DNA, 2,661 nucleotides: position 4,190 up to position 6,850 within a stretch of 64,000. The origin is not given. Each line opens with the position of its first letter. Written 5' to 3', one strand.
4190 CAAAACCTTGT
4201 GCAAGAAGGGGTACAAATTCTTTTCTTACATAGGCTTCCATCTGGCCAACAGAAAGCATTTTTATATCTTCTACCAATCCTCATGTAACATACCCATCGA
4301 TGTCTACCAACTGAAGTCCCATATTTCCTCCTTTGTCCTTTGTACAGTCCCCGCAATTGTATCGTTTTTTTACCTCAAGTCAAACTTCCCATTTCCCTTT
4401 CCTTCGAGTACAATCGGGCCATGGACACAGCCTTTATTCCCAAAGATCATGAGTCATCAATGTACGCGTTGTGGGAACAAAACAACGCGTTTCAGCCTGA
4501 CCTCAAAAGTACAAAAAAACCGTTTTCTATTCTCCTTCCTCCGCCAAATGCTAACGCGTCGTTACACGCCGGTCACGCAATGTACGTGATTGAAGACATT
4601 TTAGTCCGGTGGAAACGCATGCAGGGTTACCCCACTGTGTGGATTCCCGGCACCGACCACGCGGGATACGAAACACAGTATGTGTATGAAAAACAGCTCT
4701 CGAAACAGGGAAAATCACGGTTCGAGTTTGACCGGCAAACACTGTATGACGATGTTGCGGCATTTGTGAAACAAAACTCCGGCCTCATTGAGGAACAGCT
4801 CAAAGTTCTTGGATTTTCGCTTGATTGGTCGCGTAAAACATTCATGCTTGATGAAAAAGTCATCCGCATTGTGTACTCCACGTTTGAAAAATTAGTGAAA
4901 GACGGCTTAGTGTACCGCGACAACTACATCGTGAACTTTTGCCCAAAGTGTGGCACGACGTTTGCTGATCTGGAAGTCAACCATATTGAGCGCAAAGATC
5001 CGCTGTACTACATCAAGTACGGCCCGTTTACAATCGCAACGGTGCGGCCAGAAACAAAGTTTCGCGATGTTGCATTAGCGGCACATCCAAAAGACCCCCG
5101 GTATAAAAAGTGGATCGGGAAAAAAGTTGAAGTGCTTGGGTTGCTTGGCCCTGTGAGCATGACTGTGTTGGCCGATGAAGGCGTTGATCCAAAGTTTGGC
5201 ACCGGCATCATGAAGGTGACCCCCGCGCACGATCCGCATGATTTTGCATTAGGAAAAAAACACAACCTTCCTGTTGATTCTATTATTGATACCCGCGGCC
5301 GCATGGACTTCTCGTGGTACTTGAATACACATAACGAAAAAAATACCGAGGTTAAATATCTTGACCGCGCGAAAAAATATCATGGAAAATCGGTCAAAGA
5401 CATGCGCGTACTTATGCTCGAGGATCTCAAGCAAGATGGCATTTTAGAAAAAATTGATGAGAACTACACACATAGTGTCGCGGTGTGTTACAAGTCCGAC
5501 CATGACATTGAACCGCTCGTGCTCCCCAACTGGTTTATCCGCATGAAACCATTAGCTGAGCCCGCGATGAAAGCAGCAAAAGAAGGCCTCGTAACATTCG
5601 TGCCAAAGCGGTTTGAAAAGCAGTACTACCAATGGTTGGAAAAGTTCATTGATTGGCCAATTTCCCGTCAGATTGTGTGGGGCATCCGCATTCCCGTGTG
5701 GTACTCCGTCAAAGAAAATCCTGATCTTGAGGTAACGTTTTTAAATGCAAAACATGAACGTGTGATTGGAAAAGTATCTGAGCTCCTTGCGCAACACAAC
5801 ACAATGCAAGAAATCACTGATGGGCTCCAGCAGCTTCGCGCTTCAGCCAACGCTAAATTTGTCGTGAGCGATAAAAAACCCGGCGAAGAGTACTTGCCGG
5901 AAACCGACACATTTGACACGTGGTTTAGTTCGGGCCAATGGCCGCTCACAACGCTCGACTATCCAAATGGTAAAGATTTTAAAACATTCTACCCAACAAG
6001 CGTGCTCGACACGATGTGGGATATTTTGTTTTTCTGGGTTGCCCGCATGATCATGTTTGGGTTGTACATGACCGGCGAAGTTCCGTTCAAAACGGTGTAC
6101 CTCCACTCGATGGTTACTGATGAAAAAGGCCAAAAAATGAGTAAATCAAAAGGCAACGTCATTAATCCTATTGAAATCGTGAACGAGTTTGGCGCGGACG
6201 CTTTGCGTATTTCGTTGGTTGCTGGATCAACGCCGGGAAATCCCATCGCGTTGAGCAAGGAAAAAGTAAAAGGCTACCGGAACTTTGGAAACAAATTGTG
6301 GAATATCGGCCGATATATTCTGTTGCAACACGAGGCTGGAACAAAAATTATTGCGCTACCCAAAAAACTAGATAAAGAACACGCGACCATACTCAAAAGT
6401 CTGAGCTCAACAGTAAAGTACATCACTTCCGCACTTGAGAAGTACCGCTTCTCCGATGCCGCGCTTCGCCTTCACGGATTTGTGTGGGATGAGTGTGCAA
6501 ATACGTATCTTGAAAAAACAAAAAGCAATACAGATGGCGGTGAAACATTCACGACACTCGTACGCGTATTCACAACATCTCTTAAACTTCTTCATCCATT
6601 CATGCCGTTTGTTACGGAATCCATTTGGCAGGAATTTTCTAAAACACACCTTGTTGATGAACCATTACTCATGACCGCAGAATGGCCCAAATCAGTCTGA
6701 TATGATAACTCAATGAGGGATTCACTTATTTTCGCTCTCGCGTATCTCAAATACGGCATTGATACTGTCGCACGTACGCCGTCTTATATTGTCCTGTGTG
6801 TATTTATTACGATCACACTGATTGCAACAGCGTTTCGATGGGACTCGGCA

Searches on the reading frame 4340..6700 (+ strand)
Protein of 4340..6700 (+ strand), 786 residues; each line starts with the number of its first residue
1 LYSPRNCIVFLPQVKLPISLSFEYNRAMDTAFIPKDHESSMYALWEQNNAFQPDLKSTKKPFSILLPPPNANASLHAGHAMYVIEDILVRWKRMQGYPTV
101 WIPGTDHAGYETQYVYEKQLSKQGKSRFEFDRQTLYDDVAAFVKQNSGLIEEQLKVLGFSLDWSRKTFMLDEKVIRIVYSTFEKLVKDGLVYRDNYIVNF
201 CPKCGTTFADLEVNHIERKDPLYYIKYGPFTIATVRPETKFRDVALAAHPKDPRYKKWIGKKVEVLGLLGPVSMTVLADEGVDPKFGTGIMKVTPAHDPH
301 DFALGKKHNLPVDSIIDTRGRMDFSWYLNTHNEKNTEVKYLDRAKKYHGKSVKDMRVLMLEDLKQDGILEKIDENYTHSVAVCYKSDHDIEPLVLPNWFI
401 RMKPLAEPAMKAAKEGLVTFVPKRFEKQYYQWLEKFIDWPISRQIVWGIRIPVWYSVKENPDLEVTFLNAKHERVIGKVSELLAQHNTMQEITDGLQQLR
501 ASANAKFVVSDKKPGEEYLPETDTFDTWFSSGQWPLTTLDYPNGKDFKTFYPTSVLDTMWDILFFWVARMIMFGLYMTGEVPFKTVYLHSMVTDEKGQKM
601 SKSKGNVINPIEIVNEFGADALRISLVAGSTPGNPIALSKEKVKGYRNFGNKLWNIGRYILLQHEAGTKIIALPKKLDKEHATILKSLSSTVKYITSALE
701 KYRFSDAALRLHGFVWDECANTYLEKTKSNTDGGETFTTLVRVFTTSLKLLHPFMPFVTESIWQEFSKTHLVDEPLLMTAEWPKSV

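Call 22: search_protein_families(library=pfam, proteins=[window:4340-6700:+], max_evalue=0.01)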
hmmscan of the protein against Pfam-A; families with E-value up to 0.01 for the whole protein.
window:4340-6700:+ (786 aa): 6 families
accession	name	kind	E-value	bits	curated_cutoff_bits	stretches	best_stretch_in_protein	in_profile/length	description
PF00133.28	tRNA-synt_1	-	2.6e-118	395.8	22.7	1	41-636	2-411/414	tRNA synthetases class I (I, L, M and V)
PF08264.19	Anticodon_1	-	3.7e-25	89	25.1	1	683-784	3-106/148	Anticodon-binding domain of tRNA ligase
PF09334.17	tRNA-synt_1g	-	1.8e-20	73.6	20.1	2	69-214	8-136/391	tRNA synthetases class I (M)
PF13603.12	tRNA-synt_1_2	-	0.00027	20.9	25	1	285-355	109-176/185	Leucyl-tRNA synthetase, editing domain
PF01406.26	tRNA-synt_1e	-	0.00033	20.6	27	1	581-628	235-282/301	tRNA synthetases class I (C) catalytic domain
PF01921.24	tRNA-synt_1f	-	0.0015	17.9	27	1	580-641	265-323/360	tRNA synthetases class I (K)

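Call 85: find_related_loci(query=window:4340-6697:+, collection=genome_contigs, flank=1000)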
Query window:4340-6697:+ (786 aa) in genome_contigs; peptide patterns used: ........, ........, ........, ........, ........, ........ (x = any residue, [..] = any of these).
173 stretches matched a pattern; 157 encode a relative of the query (tblastn E <= 1e-3); the best 80 are kept; 80 distinct loci.
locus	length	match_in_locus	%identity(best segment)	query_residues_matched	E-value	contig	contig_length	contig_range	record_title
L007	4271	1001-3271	76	24-784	0e+0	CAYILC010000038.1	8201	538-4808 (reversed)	MAG TPA_asm: uncultured Pseudomonadales bacterium isolate ERP119705_co23_558 genome assembly, contig: NODE_9373_length_8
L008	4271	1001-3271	72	28-785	0e+0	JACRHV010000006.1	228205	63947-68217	MAG: Candidatus Paceibacterota bacterium isolate NC_groundwater_1786_Pr3_B-0.1um_43_18 SR-2_scaffold_141_1555123, whole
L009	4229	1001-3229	66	36-783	0e+0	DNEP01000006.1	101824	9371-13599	MAG TPA_asm: Candidatus Paceibacterota bacterium isolate UBA12128 contig_549, whole genome shotgun sequence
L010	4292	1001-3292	66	28-785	0e+0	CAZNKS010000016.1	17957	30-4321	MAG TPA_asm: uncultured Pseudomonadales bacterium isolate SRP170004_co1_558 genome assembly, contig: NODE_4823_length_17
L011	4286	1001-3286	65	28-783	0e+0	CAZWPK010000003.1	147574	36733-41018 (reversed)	MAG TPA_asm: uncultured Pseudomonadales bacterium isolate binchicken_co347_42 genome assembly, contig: NODE_66_length_14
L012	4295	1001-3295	64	28-785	0e+0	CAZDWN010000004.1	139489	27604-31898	MAG TPA_asm: uncultured Pseudomonadales bacterium isolate SRP170004_co1_144 genome assembly, contig: NODE_115_length_139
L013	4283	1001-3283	63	28-783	0e+0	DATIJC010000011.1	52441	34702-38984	MAG TPA_asm: Patescibacteria group bacterium isolate SMAG_U15681 k141_353110, whole genome shotgun sequence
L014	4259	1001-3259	64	28-783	0e+0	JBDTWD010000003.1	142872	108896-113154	MAG: Candidatus Woesebacteria bacterium isolate cluster3_bin.83 NODE_135_length_142872_cov_13.087167, whole genome shotg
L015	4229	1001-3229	57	34-784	0e+0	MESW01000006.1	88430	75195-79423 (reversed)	MAG: candidate division CPR3 bacterium GWF2_35_18 gwf2_scaffold_356, whole genome shotgun sequence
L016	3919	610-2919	65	19-783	0e+0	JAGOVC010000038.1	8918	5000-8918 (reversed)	Candidatus Woesebacteria bacterium isolate Gw_Eff_bin_538 Gw_Eff_21551_length_8918_cov_6.127403, whole genome shotgun se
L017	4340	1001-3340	60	28-784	0e+0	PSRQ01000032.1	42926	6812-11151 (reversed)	MAG: Candidatus Cerribacteria bacterium 'Amazon FNV 2010 28 9' contig_55_186913273_length42926multi4, whole genome shotg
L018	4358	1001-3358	55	18-784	0e+0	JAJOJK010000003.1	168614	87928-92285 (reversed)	MAG: Candidatus Woesebacteria bacterium isolate S5C87 S5CNODE_11_length_168614_cov_4.725112, whole genome shotgun sequen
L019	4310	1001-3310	54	23-784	0e+0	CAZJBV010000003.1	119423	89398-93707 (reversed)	MAG TPA_asm: uncultured Gammaproteobacteria bacterium isolate binchicken_co144_1014 genome assembly, contig: NODE_363_le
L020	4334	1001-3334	55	24-782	0e+0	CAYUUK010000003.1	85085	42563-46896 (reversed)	MAG TPA_asm: uncultured Pseudomonadales bacterium isolate SRP141376_co5_90 genome assembly, contig: NODE_539_length_8508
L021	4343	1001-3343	55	32-785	0e+0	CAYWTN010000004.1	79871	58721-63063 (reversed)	MAG TPA_asm: uncultured Pseudomonadales bacterium isolate SRP344714_co1_151 genome assembly, contig: NODE_701_length_798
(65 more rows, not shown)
